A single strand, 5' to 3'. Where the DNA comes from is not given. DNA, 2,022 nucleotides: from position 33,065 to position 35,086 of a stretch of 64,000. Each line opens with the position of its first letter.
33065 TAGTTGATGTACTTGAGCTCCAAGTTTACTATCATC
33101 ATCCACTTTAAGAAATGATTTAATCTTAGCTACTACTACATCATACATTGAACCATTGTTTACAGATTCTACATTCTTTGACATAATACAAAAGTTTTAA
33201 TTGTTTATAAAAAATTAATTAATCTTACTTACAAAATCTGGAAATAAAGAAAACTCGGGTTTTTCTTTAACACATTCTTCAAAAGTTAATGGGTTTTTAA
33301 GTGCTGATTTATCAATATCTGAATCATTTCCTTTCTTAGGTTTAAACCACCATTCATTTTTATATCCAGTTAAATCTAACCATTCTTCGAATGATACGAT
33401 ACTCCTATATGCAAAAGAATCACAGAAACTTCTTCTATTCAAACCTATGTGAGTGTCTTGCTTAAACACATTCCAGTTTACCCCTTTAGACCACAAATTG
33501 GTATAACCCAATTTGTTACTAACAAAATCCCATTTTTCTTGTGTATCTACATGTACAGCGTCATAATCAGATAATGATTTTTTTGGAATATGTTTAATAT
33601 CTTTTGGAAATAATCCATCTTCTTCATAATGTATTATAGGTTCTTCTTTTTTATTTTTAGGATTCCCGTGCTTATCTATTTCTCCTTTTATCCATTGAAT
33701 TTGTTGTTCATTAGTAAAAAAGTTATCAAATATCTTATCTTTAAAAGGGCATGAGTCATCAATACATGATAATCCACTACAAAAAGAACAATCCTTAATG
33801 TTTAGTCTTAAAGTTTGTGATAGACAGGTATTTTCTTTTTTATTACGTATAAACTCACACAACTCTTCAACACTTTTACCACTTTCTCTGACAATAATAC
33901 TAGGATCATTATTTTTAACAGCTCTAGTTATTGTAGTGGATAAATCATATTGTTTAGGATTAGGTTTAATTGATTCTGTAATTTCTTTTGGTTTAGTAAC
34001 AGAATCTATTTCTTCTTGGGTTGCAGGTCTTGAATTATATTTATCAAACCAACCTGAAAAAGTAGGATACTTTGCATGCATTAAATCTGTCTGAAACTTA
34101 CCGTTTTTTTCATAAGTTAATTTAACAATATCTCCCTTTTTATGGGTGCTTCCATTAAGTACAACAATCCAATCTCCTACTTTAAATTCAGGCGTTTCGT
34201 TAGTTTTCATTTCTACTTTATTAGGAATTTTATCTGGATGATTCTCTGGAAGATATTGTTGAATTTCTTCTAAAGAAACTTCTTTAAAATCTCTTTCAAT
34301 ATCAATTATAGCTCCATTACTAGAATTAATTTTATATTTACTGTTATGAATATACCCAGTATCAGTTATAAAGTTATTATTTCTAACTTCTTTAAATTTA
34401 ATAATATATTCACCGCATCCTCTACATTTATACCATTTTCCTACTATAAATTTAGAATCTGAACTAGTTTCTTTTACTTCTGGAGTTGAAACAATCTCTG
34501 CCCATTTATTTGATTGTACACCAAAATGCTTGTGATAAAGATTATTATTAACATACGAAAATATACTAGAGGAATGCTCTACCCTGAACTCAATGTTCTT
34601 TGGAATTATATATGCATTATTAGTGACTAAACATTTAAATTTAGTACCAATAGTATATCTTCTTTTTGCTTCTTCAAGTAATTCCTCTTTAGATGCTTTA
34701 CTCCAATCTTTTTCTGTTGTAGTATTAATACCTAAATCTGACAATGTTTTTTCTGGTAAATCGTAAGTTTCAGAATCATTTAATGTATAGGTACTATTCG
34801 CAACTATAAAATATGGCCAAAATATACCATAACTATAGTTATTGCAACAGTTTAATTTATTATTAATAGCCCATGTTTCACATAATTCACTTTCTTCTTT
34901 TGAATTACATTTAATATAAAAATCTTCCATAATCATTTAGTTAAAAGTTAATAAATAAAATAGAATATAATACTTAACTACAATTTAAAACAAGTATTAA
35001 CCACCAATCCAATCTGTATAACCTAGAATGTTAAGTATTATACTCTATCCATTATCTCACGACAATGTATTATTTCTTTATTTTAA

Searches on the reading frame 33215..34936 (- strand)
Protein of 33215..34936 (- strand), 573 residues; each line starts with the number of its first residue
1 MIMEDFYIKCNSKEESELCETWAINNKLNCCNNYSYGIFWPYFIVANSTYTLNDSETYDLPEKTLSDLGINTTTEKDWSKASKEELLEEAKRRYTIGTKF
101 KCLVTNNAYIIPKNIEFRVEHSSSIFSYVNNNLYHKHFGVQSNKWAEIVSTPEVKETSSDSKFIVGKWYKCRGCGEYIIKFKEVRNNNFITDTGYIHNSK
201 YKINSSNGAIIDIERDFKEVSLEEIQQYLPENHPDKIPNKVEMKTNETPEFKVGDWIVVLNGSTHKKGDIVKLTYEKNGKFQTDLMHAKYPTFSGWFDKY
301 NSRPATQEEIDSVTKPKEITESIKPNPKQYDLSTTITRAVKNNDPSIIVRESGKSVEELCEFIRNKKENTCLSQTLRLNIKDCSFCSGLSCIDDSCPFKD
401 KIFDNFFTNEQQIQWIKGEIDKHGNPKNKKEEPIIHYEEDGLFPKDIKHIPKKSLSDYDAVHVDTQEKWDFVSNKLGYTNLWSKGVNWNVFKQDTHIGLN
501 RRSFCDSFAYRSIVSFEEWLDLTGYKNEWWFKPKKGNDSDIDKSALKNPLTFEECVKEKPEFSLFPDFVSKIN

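Call 14: search_protein_families(library=pfam, proteins=[window:33215-34936:-], max_evalue=0.01)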
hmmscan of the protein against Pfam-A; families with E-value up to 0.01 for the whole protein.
window:33215-34936:- (573 aa): 0 families

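Call 15: search_protein_families(library=phrogs, proteins=[window:33215-34936:-], max_evalue=0.01)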
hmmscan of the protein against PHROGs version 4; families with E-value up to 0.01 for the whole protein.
window:33215-34936:- (573 aa): 2 families
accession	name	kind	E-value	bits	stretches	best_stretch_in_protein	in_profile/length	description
phrog_3444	-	unknown function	0.0013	20.5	1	247-311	3-60/92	-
phrog_18785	-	unknown function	0.0098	16.9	0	341-426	28-112/143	-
